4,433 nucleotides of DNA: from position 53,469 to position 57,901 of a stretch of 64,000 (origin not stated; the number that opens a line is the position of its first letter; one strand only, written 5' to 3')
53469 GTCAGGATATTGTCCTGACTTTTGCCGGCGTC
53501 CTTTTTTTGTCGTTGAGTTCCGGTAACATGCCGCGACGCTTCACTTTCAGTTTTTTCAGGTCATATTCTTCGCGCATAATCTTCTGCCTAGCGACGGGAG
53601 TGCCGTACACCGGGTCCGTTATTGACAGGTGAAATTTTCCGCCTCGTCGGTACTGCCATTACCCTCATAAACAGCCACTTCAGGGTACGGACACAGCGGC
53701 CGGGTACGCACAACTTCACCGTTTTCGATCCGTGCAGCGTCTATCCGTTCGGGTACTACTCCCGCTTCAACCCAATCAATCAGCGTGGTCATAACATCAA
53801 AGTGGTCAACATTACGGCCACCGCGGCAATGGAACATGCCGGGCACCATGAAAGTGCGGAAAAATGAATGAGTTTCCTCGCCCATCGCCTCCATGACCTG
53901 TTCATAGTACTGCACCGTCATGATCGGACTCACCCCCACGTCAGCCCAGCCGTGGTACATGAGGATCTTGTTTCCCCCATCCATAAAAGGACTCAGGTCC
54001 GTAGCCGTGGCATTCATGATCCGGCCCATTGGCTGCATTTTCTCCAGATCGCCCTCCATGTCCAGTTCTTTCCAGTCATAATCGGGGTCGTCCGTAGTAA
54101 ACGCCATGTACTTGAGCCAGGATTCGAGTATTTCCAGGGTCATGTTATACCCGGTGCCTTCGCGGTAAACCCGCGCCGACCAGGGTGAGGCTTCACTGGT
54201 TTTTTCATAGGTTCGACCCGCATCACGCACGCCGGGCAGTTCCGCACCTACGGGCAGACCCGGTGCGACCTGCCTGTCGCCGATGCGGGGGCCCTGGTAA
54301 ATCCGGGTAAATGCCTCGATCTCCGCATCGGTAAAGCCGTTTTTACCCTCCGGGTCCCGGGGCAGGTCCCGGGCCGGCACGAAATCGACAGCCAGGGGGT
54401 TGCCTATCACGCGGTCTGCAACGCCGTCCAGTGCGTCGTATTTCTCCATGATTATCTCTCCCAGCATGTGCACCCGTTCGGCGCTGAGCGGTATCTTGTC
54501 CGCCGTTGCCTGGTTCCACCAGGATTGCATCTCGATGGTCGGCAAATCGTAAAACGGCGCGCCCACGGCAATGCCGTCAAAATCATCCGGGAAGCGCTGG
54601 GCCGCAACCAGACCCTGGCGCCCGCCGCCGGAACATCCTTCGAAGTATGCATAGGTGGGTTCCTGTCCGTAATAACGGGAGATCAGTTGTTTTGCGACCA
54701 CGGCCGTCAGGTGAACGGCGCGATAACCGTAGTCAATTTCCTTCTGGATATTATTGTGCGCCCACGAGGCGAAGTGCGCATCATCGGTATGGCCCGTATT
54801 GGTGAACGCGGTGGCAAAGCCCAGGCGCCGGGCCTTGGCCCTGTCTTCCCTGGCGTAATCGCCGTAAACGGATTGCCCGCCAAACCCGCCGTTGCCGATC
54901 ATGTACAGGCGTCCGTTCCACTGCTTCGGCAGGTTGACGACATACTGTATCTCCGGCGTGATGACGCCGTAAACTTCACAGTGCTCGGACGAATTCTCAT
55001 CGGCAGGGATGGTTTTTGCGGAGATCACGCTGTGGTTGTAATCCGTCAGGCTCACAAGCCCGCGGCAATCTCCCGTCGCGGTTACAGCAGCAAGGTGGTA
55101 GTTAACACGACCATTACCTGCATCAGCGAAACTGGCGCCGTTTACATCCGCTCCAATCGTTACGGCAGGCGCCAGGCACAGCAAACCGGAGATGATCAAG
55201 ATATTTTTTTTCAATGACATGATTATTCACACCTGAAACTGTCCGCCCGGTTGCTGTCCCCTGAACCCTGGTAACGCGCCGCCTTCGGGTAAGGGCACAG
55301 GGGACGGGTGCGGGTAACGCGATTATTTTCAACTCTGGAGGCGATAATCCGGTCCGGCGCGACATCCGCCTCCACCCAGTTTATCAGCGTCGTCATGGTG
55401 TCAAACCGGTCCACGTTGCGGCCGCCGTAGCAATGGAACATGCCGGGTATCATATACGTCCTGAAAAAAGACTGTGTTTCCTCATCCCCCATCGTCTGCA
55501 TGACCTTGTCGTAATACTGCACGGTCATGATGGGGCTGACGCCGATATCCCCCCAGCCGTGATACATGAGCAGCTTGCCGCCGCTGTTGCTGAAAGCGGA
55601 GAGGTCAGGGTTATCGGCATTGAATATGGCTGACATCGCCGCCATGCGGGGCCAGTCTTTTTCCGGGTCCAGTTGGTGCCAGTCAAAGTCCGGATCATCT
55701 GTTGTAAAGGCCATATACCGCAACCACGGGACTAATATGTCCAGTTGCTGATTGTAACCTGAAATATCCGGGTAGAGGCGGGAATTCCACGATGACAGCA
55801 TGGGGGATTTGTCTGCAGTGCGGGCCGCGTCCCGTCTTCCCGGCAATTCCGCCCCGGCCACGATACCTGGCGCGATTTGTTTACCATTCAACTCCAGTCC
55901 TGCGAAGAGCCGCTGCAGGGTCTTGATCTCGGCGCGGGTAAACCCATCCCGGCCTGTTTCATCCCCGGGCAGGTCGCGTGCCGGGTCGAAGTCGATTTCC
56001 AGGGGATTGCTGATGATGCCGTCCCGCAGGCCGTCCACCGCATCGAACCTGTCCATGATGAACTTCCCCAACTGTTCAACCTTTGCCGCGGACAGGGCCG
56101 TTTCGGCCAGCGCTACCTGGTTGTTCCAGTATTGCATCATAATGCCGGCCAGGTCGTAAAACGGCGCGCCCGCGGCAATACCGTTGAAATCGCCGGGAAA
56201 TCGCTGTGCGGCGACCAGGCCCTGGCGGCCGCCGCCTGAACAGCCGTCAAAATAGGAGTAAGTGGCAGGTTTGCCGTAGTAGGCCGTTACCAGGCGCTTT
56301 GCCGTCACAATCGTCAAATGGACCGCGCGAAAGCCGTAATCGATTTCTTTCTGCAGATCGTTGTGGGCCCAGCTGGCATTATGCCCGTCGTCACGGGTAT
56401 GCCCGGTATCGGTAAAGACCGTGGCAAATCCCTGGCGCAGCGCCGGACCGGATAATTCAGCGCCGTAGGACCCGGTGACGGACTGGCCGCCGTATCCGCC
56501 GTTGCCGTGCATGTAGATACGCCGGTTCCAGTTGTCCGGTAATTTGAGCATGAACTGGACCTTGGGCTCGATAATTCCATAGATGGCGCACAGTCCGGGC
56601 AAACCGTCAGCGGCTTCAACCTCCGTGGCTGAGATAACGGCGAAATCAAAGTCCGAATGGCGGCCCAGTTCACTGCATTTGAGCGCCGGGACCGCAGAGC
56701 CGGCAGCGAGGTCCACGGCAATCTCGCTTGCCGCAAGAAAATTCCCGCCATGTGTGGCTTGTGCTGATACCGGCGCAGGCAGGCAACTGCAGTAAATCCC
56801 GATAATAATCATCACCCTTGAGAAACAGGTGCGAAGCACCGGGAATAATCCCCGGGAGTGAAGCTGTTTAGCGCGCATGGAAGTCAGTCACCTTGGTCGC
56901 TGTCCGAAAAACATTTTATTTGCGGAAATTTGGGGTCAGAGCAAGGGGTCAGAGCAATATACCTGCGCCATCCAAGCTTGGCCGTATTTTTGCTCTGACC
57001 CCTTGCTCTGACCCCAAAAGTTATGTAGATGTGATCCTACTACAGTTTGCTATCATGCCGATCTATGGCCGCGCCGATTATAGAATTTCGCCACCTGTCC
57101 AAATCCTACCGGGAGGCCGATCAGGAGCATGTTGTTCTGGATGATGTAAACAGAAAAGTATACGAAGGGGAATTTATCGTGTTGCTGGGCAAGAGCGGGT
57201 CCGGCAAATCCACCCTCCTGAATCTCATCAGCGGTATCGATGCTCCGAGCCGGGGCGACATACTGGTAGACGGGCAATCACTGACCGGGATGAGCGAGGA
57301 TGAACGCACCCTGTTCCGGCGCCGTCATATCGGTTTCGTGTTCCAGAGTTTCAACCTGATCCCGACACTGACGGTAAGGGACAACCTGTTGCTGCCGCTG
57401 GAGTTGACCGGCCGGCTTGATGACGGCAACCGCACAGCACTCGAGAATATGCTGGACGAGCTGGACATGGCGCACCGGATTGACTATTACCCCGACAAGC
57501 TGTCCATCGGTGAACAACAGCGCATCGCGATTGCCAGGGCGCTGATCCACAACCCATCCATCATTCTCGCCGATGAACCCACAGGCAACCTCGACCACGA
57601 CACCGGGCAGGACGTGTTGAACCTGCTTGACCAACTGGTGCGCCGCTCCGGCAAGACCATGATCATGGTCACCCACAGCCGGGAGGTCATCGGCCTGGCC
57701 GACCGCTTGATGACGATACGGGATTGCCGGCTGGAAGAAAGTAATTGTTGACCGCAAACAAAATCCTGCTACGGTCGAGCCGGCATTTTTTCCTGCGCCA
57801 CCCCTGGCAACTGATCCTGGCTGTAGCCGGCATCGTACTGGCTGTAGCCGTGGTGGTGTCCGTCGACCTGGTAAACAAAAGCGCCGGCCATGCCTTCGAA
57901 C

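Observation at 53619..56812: Expansion of secreted tannase/feruloyl-esterase-family hydrolases (four paralogs, one tandem pair)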

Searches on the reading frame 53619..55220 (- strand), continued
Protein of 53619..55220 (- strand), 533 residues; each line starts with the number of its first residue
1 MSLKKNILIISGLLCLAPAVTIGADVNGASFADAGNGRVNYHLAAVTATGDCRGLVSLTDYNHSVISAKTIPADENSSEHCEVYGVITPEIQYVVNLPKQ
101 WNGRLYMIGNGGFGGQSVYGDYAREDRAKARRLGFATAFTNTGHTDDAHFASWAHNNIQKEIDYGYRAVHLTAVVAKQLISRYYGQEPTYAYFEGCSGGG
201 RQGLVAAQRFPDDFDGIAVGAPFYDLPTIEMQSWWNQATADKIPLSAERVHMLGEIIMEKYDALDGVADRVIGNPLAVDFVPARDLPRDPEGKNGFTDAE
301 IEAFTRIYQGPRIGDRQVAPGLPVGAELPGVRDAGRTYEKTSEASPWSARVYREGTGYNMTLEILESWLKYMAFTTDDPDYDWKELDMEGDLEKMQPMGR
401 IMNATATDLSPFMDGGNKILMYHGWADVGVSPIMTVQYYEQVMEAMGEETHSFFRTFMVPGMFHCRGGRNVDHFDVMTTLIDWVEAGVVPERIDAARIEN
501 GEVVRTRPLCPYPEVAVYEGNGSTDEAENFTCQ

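Call 71: search_solved_structures(query=A2, max_evalue=0.00001, show_alignments=1)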
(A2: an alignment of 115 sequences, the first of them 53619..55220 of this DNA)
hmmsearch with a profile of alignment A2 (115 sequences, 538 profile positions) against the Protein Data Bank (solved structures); distinct sequences matched with E-value up to 0.00001: 12.
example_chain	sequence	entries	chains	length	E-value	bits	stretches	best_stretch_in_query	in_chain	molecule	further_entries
8ekg_A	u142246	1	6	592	1.2e-105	357.6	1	70-538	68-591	Mono(2-hydroxyethyl) terephthalate hydrolase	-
6qz1_A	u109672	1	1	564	3.3e-105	356.1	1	70-538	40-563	Mono(2-hydroxyethyl) terephthalate hydrolase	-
6qg9_A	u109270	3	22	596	4.1e-105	355.8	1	70-538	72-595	Mono(2-hydroxyethyl) terephthalate hydrolase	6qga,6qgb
6qz2_A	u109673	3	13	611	4.4e-105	355.7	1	70-538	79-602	Mono(2-hydroxyethyl) terephthalate hydrolase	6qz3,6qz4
6jtu_A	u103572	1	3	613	4.5e-105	355.7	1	70-538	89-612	Mono(2-hydroxyethyl) terephthalate hydrolase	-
6jtt_A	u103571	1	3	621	4.7e-105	355.6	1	70-538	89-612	Mono(2-hydroxyethyl) terephthalate hydrolase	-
8bhh_A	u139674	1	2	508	3.2e-81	276.9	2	78-330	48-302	Carboxylic ester hydrolase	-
6fat_A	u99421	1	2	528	3.8e-81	276.7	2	78-330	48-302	Carboxylic ester hydrolase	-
6g21_A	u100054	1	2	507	7.5e-81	275.7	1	80-536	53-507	Probable feruloyl esterase B-2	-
9hun_A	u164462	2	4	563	5.1e-80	273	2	78-330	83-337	Carboxylic ester hydrolase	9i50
3wmt_A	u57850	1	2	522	2e-79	271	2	79-334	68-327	Probable feruloyl esterase B-1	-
7k4o_A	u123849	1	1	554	1.6e-37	132.7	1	93-526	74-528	Carboxylic ester hydrolase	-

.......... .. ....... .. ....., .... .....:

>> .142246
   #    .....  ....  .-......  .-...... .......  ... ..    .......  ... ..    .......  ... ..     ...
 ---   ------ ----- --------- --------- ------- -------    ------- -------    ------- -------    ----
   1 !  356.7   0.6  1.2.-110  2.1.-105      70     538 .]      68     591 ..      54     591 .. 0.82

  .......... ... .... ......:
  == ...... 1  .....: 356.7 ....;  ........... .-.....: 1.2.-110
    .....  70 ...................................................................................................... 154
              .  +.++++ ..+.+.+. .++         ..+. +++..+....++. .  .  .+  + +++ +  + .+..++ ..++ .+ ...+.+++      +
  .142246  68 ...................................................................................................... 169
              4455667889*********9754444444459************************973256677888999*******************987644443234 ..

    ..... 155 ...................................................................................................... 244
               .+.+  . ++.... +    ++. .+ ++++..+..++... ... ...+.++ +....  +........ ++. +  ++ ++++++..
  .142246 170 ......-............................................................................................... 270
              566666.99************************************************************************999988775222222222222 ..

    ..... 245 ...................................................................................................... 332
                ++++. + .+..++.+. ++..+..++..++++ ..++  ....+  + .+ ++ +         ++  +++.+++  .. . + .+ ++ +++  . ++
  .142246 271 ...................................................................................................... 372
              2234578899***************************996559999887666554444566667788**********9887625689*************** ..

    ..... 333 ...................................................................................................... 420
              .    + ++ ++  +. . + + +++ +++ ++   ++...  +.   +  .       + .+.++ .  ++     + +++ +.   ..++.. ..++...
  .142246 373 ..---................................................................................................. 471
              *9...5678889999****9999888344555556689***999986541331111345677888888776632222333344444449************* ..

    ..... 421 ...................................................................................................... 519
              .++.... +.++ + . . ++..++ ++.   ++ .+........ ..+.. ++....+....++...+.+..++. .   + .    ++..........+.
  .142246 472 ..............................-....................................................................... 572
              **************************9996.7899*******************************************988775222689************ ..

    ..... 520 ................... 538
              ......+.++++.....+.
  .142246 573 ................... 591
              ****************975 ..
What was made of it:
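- Profile-to-MHETase E 1e-105 over the full length (call 71).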

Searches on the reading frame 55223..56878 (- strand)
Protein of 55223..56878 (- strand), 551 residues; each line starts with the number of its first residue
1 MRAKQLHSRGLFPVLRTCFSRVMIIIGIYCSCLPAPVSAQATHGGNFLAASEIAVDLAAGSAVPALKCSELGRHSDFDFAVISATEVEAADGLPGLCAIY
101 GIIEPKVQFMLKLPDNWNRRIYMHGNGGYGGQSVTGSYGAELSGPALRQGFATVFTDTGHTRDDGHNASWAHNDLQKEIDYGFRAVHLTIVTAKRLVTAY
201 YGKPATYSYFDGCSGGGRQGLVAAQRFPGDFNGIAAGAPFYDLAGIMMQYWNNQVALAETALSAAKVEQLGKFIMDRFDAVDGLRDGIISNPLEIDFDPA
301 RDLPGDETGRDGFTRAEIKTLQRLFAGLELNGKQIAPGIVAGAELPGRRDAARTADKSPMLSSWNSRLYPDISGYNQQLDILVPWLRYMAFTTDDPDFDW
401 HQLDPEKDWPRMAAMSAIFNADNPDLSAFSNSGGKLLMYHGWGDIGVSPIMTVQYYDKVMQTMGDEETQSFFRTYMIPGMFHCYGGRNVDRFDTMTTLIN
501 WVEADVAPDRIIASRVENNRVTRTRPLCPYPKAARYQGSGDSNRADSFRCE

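Call 3: search_protein_families(library=pfam, proteins=[window:55223-56878:-], max_evalue=0.01)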
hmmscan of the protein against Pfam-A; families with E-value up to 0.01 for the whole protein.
window:55223-56878:- (551 aa): 3 families
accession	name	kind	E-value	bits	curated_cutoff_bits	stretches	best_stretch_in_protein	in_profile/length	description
PF07519.17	Tannase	-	4e-108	362.8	29.8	1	104-550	17-489/490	Tannase and feruloyl esterase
PF19878.5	DUF6351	-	6.3e-09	35.4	22.4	1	111-261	192-325/655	Tannase-like family of unknown function (DUF6351)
PF00326.27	Peptidase_S9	-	0.00024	21.1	22.6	0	384-503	100-207/213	Prolyl oligopeptidase family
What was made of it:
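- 55223..56878 (-): T4, tannase-family esterase, 551 aa, upstream member of the tandem pair. Its stop codon is 2 nt before T3's ATG. PF07519 E 4e-108 (call 3).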

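Call 4: search_protein_families(library=ncbifam, proteins=[window:55223-56878:-], max_evalue=0.01)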
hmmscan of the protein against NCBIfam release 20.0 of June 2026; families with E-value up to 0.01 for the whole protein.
window:55223-56878:- (551 aa): 0 families

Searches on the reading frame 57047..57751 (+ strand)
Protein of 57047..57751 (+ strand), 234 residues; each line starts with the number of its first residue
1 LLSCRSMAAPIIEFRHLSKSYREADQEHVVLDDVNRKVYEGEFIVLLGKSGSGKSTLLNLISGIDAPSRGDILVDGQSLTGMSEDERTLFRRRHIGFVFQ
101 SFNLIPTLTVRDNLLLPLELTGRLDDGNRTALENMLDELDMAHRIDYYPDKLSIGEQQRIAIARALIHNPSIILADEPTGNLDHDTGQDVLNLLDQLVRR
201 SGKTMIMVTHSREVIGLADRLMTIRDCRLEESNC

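Call 6: search_protein_families(library=pfam, proteins=[window:57047-57751:+], max_evalue=0.001)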
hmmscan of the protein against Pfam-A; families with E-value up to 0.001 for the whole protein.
window:57047-57751:+ (234 aa): 5 families
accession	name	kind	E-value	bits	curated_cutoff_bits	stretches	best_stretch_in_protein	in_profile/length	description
PF00005.33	ABC_tran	-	4.2e-36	125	25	1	31-179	1-136/137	ABC transporter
PF13304.12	AAA_21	-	4.5e-05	24.1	27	0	43-70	1-45/304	AAA domain, putative AbiEii toxin, Type IV TA system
PF03193.22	RsgA_GTPase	-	6.4e-05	23.3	30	1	31-63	97-128/174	RsgA GTPase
PF02463.25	SMC_N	-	0.00035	20.5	40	0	146-226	131-213/220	RecF/RecN/SMC N terminal domain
PF13481.12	AAA_25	-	0.00043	20.4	27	0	38-58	30-50/195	AAA domain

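Call 33: search_solved_structures(query=window:57047-57751:+, max_evalue=1e-30)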
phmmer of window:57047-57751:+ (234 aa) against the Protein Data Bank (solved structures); distinct sequences matched with E-value up to 1e-30: 118 (the best 60 are shown).
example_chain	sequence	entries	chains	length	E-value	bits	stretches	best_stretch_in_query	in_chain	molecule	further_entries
5xu1_A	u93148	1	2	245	4.3e-56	193.2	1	10-229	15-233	ABC transporter ATP-binding protein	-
9o9x_A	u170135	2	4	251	1.1e-54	188.6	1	12-225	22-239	ABC transporter ATP-binding protein YtrE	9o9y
9ge6_B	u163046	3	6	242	1.8e-54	187.9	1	8-231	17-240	Uncharacterized ABC transporter ATP-binding protein YbbA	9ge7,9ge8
1f3o_A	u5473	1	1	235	1.4e-51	178.4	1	12-231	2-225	HYPOTHETICAL ABC TRANSPORTER ATP-BINDING PROTEIN MJ0796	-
8s5g_B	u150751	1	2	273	1.9e-51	178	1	10-228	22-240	Bacitracin export ATP-binding protein BceA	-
7tcg_B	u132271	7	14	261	2.8e-51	177.4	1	11-228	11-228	Bacitracin export ATP-binding protein BceA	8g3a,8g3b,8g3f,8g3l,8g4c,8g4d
1l2t_A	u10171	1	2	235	3.7e-51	177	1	12-231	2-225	Hypothetical ABC transporter ATP-binding protein MJ0796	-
9ugg_A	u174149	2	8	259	4.5e-51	176.8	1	13-229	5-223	Lantibiotic ABC transporter ATP-binding protein PsdA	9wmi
7tch_B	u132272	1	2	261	7.4e-51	176.1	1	11-228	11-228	Bacitracin export ATP-binding protein BceA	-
3tif_A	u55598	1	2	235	5.8e-50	173.1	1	12-231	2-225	Uncharacterized ABC transporter ATP-binding protein MJ0796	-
7v8l_D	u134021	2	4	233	1.9e-47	164.9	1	12-230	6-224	Lipoprotein-releasing system ATP-binding protein LolD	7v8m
9rlc_D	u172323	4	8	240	2.1e-47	164.8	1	12-230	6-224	Lipoprotein-releasing system ATP-binding protein LolD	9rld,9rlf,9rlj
9rle_D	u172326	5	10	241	2.2e-47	164.7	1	12-230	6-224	Lipoprotein-releasing system ATP-binding protein LolD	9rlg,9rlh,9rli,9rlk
7arh_F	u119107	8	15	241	2.2e-47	164.7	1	12-230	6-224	Lipoprotein-releasing system ATP-binding protein LolD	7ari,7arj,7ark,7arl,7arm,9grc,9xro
7mdy_D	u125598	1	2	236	2.4e-47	164.6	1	13-230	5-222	Lipoprotein-releasing system ATP-binding protein LolD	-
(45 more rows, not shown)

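Call 43: search_protein_families(library=ncbifam, proteins=[window:57047-57751:+], max_evalue=0.001)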
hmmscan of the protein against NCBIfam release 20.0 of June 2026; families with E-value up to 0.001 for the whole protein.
window:57047-57751:+ (234 aa): 192 families (the best 25 are shown)
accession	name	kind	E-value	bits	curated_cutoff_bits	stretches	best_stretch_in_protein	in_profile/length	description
TIGR02211.1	LolD_lipo_ex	equivalog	7e-65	218.6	307.75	1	11-230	1-220/221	lipoprotein-releasing ABC transporter ATP-binding protein LolD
TIGR02673.1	FtsE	equivalog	1.1e-62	211.5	264.85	1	11-220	1-206/214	cell division ATP-binding protein FtsE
NF007879.0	PRK10584.1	equivalog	1.8e-62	211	336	1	8-232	3-227/228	putative ABC transporter ATP-binding protein YbbA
TIGR02982.1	heterocyst_DevA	subfamily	3.7e-62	209.8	295.8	1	11-229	1-219/220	ABC exporter ATP-binding subunit, DevA family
NF038007.1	ABC_ATP_DarD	equivalog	4.4e-60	202.9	375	1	12-229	2-218/218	darobactin export ABC transporter ATP-binding protein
TIGR03608.1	L_ocin_972_ABC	subfamily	9.7e-58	195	254.85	1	26-223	9-205/206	putative bacteriocin export ABC transporter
NF007826.0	PRK10535.1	equivalog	4.6e-56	190.4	966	1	9-229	2-221/648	macrolide ABC transporter ATP-binding protein/permease MacB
NF008639.0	PRK11629.1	equivalog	4.6e-54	183.3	360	1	9-231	4-226/234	lipoprotein-releasing ABC transporter ATP-binding protein LolD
TIGR01186.1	proV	subfamily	3.2e-48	164.7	326.6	1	29-226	7-205/363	betaine/proline/choline family ABC transporter ATP-binding protein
TIGR03265.1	PhnT2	equivalog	3.6e-48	164.6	457.7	1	15-231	8-215/353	putative 2-aminoethylphosphonate ABC transporter ATP-binding protein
NF040933.2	ABC_arch_GlcV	equivalog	5.4e-48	163.7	450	1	12-230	3-221/357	glucose ABC transporter ATP-binding protein GlcV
TIGR02314.1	ABC_MetN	equivalog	2.8e-47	161.4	499.7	1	12-231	2-221/343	methionine ABC transporter ATP-binding protein MetN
TIGR02315.1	ABC_phnC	equivalog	1.2e-46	159.1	266.1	1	11-227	1-222/243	phosphonate ABC transporter ATP-binding protein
NF007027.0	PRK09493.1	equivalog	7.4e-46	156.4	379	1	11-228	1-213/240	glutamine ABC transporter ATP-binding protein GlnQ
NF006987.0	PRK09452.1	equivalog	1.2e-45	155.8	482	1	6-231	12-228/378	spermidine/putrescine ABC transporter ATP-binding protein PotA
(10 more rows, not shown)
